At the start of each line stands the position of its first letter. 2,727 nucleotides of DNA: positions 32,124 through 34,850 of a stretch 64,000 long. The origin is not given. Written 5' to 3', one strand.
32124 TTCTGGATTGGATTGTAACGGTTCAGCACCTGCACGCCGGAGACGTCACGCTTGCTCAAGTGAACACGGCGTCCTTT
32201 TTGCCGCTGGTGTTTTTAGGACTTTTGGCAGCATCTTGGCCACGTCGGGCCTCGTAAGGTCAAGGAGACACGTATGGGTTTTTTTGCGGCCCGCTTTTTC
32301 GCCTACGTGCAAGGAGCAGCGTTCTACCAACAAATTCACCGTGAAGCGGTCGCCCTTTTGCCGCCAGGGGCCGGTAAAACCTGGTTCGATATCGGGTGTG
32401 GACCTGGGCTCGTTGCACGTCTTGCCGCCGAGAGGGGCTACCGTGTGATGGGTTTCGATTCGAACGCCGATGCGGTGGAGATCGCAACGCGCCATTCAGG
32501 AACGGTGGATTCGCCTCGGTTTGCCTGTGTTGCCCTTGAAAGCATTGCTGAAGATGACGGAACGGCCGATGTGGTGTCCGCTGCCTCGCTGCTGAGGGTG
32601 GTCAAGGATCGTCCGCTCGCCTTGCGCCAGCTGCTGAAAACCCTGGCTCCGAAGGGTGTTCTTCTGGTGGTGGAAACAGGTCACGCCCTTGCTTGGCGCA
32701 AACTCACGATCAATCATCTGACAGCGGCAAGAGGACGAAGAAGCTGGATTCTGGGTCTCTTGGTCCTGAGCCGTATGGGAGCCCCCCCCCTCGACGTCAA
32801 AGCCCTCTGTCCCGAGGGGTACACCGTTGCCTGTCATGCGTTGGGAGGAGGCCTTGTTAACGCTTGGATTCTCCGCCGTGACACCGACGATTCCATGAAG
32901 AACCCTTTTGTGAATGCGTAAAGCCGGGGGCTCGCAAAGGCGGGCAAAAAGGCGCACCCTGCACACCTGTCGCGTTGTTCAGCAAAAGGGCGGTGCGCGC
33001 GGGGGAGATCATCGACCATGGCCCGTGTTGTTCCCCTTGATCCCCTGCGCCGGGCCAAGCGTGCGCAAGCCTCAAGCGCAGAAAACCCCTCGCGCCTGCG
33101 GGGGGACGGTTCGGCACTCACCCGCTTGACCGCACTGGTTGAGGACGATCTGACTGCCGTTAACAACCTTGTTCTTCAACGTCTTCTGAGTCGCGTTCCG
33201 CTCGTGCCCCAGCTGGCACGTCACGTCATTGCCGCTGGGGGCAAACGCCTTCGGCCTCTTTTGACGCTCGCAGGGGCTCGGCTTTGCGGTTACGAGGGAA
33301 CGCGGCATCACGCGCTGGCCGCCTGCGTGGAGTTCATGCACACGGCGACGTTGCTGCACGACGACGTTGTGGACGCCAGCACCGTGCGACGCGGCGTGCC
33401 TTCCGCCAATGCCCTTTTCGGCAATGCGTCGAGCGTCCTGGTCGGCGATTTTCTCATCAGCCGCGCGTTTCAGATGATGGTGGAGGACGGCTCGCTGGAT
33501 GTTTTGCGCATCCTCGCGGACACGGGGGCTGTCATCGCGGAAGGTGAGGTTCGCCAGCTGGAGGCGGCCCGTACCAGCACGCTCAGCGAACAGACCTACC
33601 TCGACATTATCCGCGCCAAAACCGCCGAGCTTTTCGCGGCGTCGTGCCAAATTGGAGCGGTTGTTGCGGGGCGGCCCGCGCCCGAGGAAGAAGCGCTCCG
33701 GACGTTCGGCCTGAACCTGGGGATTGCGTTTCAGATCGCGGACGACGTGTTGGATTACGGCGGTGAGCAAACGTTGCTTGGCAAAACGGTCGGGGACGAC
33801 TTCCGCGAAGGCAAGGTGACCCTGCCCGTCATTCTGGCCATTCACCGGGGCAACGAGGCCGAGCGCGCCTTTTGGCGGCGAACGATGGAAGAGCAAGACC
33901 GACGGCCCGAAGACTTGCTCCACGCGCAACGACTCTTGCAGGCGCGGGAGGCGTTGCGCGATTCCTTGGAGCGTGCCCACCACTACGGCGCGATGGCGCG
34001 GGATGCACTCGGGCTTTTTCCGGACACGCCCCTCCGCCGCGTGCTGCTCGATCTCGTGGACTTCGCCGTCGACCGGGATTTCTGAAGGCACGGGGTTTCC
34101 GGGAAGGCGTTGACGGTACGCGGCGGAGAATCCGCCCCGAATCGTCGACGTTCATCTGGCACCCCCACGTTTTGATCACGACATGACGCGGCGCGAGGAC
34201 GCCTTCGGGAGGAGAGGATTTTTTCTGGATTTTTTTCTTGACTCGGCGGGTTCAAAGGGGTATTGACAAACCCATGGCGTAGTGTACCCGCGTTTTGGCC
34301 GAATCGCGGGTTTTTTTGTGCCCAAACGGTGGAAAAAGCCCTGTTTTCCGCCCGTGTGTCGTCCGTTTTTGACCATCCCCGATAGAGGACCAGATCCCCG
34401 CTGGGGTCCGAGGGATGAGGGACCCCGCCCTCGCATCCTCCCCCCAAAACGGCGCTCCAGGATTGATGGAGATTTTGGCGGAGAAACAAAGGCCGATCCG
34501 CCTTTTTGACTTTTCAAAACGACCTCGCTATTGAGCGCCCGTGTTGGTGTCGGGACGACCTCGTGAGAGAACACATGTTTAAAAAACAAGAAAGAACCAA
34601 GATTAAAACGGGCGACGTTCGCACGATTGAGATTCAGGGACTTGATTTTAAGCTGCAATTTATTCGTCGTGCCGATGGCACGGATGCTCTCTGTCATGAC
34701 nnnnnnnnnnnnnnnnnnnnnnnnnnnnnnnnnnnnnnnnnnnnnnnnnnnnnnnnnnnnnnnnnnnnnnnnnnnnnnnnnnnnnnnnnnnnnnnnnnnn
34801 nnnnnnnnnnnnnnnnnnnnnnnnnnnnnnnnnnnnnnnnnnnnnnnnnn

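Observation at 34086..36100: AT-rich islet: metallophosphoesterase with a long basic C-terminal tail, preceded by a promoter-terminator micro-unit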

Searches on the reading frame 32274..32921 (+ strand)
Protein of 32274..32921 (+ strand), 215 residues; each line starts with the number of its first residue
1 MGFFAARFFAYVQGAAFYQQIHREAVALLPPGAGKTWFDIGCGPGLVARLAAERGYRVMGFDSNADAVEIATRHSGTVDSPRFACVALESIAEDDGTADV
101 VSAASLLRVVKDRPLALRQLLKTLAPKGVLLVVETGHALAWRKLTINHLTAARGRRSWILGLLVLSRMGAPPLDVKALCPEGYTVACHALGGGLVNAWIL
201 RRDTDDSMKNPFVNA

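Call 4: search_protein_families(library=pfam, proteins=[window:32274-32921:+], max_evalue=0.01)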
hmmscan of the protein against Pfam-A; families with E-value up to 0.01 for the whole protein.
window:32274-32921:+ (215 aa): 8 families
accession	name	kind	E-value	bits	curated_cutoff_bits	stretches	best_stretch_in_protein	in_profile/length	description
PF13489.12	Methyltransf_23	-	3.9e-17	62.9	27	1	25-145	12-129/164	Methyltransferase domain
PF08241.18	Methyltransf_11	-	2.1e-14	54.4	21.2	1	39-131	2-94/95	Methyltransferase domain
PF13649.12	Methyltransf_25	-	4.4e-12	47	27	1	39-128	3-97/97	Methyltransferase domain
PF08242.18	Methyltransf_12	-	5.2e-11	43.6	30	1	39-130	2-98/98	Methyltransferase domain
PF13847.12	Methyltransf_31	-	6.3e-09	36.1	27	1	34-135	4-112/145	Methyltransferase domain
PF01209.24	Ubie_methyltran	-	4.5e-06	26.6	20.1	1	33-138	47-157/233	ubiE/COQ5 methyltransferase family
PF02353.26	CMAS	-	0.0021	17.8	27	1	33-131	62-163/273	Mycolic acid cyclopropane synthetase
PF05175.20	MTS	-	0.0035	17.5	23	1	32-80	30-80/170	Methyltransferase small domain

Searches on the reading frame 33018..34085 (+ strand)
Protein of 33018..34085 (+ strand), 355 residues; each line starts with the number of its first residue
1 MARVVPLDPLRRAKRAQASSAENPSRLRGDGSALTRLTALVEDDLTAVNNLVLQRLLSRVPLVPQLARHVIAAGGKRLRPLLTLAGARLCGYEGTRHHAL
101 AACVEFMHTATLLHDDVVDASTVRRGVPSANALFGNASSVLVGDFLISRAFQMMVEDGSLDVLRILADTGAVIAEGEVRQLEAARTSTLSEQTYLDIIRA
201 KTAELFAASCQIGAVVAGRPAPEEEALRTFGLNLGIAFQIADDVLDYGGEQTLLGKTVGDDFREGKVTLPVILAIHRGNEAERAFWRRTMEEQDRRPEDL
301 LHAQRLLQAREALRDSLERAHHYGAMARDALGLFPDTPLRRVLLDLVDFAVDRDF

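Call 4: search_protein_families(library=pfam, proteins=[window:33018-34085:+], max_evalue=0.01)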
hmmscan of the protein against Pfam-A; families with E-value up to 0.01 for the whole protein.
window:33018-34085:+ (355 aa): 1 family
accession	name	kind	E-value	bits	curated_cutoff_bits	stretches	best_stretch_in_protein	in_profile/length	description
PF00348.22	polyprenyl_synt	-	8.1e-75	251.7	27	1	62-303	3-247/251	Polyprenyl synthetase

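Call 61: find_related_loci(query=window:33018-34085:+, collection=metagenome_contigs, flank=6000)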
Query window:33018-34085:+ (355 aa) in metagenome_contigs; peptide patterns used: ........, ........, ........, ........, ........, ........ (x = any residue, [..] = any of these).
307 stretches matched a pattern; 215 encode a relative of the query (tblastn E <= 1e-3); the best 80 are kept; 80 distinct loci.
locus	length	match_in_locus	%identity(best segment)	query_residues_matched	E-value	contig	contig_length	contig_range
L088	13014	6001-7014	62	1-355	4e-144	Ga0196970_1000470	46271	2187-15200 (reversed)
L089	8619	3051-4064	62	1-355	1e-143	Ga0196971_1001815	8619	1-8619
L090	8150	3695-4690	66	25-355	4e-143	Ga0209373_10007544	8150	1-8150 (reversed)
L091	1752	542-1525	65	28-355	1e-153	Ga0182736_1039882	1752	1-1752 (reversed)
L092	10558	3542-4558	61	1-355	7e-142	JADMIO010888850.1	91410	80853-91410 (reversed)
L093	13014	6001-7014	61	1-355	3e-141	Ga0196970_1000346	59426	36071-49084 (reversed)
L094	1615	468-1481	61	1-355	2e-153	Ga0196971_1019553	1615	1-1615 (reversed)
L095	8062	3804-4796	66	25-355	1e-136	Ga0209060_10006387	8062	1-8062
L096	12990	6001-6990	66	26-355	4e-136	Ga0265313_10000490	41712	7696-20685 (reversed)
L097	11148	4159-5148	66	26-355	4e-136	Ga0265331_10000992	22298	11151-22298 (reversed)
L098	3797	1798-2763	60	32-353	8e-139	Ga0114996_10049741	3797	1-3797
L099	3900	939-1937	59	23-355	3e-137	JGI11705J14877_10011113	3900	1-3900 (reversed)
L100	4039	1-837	74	77-355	5e-137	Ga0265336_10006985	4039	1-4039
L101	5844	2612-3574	62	33-353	2e-134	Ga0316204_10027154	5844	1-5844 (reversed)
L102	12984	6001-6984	60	28-355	8e-134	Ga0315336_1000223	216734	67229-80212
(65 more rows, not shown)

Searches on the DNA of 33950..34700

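Call 31: search_rna_families(source=window, start=33950, end=34700, threshold=evalue, max_evalue=1)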
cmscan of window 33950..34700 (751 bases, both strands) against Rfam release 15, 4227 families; matches with E-value up to 1: 2.
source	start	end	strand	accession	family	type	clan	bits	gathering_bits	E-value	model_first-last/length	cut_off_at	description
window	34253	34318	+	RF00079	OmrA-B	Gene; sRNA;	-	18.8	40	0.68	1-87/87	no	OmrA-B family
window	34214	34265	+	RF02716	sno_ncR3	Gene; snRNA; snoRNA; CD-box;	-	17.1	88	0.87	1-75/75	no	Small nucleolar RNA ncR3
